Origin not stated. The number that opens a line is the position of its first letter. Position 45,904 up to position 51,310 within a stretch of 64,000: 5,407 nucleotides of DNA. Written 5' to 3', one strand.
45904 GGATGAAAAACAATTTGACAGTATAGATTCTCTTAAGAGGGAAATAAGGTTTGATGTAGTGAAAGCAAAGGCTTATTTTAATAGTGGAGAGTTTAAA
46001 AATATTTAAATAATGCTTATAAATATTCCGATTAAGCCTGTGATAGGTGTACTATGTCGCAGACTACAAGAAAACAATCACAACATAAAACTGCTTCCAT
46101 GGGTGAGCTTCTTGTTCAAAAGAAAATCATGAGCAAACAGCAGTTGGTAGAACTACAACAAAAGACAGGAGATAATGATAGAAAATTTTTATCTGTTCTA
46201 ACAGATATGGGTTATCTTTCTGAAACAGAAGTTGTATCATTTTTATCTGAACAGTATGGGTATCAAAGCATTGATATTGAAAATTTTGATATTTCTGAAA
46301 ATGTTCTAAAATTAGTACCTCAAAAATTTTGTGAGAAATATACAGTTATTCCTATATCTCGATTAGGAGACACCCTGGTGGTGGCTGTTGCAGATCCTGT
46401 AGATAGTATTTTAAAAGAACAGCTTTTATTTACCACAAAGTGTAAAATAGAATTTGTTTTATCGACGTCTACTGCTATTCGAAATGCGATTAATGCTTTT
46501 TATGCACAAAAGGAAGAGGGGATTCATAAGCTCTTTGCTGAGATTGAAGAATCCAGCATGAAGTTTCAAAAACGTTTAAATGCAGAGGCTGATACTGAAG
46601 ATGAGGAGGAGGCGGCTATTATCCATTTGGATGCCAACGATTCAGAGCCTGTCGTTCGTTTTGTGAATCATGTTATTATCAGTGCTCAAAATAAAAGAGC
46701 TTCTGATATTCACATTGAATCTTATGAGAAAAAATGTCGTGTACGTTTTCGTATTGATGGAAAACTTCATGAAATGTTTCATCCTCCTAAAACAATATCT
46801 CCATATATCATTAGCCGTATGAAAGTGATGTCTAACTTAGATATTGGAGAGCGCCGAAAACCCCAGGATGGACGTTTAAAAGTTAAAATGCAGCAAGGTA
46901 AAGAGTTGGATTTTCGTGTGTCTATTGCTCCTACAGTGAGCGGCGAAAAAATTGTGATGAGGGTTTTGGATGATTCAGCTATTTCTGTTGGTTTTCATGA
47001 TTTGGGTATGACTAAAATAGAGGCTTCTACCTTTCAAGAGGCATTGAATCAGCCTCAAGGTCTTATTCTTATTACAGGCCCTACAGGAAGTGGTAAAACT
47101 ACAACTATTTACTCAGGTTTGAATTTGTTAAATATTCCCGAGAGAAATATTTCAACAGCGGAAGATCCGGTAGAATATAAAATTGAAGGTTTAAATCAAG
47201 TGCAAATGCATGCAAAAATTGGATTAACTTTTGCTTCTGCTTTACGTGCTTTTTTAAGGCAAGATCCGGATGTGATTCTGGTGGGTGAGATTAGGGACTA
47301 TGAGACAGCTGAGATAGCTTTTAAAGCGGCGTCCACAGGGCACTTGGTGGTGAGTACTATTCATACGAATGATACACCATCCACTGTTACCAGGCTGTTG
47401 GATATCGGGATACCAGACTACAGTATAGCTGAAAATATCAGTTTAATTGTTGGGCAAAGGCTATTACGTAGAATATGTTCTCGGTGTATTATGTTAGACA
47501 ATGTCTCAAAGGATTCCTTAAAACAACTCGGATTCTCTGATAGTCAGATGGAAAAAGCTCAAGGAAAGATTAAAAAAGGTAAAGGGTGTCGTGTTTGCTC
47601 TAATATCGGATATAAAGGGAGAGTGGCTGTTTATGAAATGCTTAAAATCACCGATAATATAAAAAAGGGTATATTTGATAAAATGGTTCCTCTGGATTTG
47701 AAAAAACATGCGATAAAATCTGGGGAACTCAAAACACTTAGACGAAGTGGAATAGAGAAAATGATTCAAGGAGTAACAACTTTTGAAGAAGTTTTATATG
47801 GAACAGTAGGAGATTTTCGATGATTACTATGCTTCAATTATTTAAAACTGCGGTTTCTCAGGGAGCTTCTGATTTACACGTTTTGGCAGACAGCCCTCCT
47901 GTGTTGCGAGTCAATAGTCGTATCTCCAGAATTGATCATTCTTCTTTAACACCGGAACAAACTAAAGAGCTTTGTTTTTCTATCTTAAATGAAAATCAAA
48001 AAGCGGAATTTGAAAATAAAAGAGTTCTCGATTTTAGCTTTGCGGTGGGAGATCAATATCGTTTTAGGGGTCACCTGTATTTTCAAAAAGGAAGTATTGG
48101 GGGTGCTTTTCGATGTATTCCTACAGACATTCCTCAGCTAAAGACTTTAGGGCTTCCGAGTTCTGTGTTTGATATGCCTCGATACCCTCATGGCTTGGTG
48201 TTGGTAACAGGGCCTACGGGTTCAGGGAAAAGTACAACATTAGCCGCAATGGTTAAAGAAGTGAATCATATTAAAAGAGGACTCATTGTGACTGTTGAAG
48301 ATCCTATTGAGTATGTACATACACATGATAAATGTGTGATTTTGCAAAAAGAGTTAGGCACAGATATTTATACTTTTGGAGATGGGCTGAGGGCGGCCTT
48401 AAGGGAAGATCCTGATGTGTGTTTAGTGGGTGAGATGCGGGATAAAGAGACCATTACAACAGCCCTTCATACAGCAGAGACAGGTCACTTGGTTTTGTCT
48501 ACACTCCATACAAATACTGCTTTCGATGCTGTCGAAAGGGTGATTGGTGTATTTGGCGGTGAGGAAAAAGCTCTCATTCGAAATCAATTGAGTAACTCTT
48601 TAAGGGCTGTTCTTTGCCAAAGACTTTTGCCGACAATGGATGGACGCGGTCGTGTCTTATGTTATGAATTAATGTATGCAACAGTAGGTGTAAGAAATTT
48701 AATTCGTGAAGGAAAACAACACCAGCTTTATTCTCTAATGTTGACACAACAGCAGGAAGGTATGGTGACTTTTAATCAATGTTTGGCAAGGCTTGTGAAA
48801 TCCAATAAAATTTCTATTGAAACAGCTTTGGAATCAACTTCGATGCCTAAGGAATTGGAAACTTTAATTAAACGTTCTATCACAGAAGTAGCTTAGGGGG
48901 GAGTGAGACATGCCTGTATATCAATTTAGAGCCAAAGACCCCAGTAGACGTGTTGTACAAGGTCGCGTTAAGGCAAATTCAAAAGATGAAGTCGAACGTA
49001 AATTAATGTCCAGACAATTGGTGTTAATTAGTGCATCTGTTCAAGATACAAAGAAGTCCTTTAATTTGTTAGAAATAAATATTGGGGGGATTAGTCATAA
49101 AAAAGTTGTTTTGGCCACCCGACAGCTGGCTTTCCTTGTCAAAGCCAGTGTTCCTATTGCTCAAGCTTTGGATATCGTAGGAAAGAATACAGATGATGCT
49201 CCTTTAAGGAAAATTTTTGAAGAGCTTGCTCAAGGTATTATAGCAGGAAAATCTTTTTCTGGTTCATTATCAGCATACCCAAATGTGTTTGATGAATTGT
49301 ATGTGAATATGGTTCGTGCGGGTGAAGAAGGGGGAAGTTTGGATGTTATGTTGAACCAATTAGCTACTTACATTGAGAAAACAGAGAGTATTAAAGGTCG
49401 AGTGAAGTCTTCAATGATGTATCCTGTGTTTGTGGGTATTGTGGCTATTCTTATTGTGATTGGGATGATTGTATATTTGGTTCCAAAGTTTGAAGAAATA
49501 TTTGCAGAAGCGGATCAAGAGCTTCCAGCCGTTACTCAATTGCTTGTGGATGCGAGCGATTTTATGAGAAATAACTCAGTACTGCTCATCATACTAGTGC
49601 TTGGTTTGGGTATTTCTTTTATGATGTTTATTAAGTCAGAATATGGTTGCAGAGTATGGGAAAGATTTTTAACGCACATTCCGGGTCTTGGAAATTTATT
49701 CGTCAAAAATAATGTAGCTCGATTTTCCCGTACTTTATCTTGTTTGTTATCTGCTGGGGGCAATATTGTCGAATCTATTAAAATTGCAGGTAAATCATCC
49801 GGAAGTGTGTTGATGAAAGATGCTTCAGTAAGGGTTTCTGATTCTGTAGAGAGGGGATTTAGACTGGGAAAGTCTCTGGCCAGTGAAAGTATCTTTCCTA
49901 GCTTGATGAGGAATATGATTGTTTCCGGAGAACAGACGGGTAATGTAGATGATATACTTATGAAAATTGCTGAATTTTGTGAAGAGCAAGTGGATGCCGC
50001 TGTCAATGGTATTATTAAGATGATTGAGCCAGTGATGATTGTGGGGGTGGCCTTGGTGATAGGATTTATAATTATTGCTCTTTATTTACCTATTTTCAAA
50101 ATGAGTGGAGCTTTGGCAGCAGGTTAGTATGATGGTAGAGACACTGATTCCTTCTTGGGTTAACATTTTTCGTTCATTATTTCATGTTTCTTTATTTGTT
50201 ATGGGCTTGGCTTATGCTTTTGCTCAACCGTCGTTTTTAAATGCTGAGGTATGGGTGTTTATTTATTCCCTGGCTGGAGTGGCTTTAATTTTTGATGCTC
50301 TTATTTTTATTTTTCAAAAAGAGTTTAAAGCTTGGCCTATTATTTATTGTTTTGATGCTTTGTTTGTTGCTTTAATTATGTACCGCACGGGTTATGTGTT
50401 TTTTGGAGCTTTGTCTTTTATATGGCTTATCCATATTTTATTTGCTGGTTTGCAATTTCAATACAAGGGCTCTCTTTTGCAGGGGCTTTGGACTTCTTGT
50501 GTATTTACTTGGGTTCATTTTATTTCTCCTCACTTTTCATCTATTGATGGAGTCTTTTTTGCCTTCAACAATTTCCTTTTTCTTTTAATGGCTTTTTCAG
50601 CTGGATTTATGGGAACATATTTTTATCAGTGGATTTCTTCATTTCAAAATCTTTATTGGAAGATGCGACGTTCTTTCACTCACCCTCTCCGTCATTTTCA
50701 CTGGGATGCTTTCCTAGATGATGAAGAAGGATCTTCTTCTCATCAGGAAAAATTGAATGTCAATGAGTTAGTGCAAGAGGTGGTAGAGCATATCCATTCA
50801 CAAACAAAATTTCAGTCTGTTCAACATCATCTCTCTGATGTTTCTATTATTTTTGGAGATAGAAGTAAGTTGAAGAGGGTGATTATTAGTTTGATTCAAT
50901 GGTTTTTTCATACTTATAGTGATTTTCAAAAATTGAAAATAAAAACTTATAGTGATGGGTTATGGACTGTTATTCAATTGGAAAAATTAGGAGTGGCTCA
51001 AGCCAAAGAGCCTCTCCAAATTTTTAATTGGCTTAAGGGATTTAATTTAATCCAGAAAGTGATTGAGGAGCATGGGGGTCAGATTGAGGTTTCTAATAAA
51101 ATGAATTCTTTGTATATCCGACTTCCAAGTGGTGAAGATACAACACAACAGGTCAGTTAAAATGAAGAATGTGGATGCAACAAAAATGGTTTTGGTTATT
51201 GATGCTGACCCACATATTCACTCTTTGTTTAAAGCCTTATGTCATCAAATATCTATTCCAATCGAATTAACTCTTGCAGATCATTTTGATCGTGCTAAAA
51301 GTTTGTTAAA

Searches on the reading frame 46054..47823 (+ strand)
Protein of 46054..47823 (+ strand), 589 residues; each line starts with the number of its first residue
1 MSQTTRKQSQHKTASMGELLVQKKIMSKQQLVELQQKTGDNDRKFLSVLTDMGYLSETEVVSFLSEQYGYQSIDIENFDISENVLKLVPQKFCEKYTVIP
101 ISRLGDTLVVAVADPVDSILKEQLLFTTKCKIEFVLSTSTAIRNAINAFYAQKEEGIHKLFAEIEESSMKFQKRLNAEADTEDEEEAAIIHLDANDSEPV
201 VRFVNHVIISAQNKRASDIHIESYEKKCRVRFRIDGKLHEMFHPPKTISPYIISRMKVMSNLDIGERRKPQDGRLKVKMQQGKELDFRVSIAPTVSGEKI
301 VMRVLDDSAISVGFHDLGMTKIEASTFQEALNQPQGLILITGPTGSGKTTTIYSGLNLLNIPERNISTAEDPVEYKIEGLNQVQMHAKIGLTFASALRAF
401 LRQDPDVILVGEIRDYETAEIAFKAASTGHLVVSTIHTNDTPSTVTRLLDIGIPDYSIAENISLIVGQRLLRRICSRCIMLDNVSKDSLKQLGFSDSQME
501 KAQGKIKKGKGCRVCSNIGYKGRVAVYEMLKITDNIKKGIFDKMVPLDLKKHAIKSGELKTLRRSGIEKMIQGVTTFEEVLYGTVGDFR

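Call 6: search_protein_families(library=pfam, proteins=[window:46054-47823:+], max_evalue=0.001)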
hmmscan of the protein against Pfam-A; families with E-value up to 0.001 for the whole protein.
window:46054-47823:+ (589 aa): 2 families
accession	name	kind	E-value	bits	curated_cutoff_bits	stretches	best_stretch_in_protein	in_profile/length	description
PF00437.27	T2SSE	-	7.5e-134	446.5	24.9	1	194-581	2-369/370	Type II/IV secretion system protein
PF05157.20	MshEN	-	4.4e-20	71.9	23.1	1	68-155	1-89/90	MshEN domain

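Call 77: search_protein_families(library=ncbifam, proteins=[window:46054-47823:+], max_evalue=0.001)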
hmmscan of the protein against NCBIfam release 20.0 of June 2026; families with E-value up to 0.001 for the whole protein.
window:46054-47823:+ (589 aa): 21 families
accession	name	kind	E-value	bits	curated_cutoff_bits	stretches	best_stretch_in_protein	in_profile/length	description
TIGR02538.1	type_IV_pilB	equivalog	2.7e-205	683.2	675.65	1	16-584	2-562/564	type IV-A pilus assembly ATPase PilB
TIGR02533.1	type_II_gspE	equivalog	6.6e-161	536.2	630.25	1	87-582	3-484/486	type II secretion system ATPase GspE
NF007755.0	PRK10436.1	equivalog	2.1e-138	461.9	617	1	90-581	11-456/465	type II secretion system protein GspE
NF053534.1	T4PilAsmATPsTfpB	equivalog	2.2e-138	462.2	850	1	52-581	60-579/584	type IV pilus assembly ATPase TfpB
NF041000.1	ATPase_ComGA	equivalog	5.8e-73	245.2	300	1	206-472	2-266/267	competence type IV pilus ATPase ComGA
TIGR01420.1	pilT_fam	subfamily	4.2e-51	174.2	319.1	1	206-472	4-269/343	PilT/PilU family type 4a pilus ATPase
TIGR02525.1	plasmid_TraJ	equivalog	2.6e-26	92.5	368.3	1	280-456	95-277/372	plasmid transfer ATPase TraJ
NF058587.1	archaellum_moto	equivalog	3e-18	65.9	550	1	337-469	277-415/527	archaellum flagellar ATPase motor FlaI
TIGR02524.1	dot_icm_DotB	equivalog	6.6e-18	65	463.3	1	327-473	126-287/358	Dot/Icm type IV secretion system ATPase DotB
TIGR02782.1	TrbB_P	equivalog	1.6e-16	60.5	304.55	1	319-449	121-253/303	P-type conjugative transfer ATPase TrbB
NF010469.0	PRK13894.1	subfamily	2.4e-15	56.7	508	1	319-450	134-266/320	conjugal transfer ATPase TrbB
NF008411.1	PRK11234.1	equivalog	4.9e-15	55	1170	1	10-170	478-639/723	cyclic di-3',5'-guanylate-activated glycosyltransferase NfrB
TIGR02788.1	VirB11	equivalog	7.2e-15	54.8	249.95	1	329-450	139-264/308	P-type DNA transfer ATPase VirB11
NF010407.0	PRK13833.1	subfamily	9.3e-15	54.9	499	1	317-450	127-261/323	conjugal transfer protein TrbB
TIGR03819.1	heli_sec_ATPase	hypoth_equivalog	1.9e-11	43.7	373.15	1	292-450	134-299/340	TadA family conjugal transfer-associated ATPase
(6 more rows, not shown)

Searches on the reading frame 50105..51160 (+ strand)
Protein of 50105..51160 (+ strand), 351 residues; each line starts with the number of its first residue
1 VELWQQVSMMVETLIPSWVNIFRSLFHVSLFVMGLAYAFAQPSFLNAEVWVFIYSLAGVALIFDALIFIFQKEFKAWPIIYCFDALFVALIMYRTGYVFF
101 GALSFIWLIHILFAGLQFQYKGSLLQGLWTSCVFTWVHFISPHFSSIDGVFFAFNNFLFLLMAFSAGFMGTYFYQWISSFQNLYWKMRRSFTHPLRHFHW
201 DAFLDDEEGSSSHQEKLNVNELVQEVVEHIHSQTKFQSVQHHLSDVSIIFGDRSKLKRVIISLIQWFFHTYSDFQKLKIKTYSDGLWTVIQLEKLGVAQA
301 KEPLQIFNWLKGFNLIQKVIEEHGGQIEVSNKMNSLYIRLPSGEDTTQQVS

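Call 6: search_protein_families(library=pfam, proteins=[window:50105-51160:+], max_evalue=0.001)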
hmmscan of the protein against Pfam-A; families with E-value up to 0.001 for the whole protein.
window:50105-51160:+ (351 aa): 0 families

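Call 27: search_protein_families(library=pfam, proteins=[window:50105-51160:+], max_evalue=0.01)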
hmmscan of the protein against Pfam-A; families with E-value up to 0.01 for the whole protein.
window:50105-51160:+ (351 aa): 0 families

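Call 77: search_protein_families(library=ncbifam, proteins=[window:50105-51160:+], max_evalue=0.001)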
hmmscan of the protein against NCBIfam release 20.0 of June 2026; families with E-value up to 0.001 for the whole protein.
window:50105-51160:+ (351 aa): 2 families
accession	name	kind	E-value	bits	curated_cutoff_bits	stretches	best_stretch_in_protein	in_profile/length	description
NF008468.0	PRK11360.1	equivalog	0.00018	20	646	1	212-344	460-610/616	two-component system sensor histidine kinase AtoS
NF041880.1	EPS_EpsF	equivalog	0.00032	19.3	900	1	214-305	347-438/492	response regulator EpsF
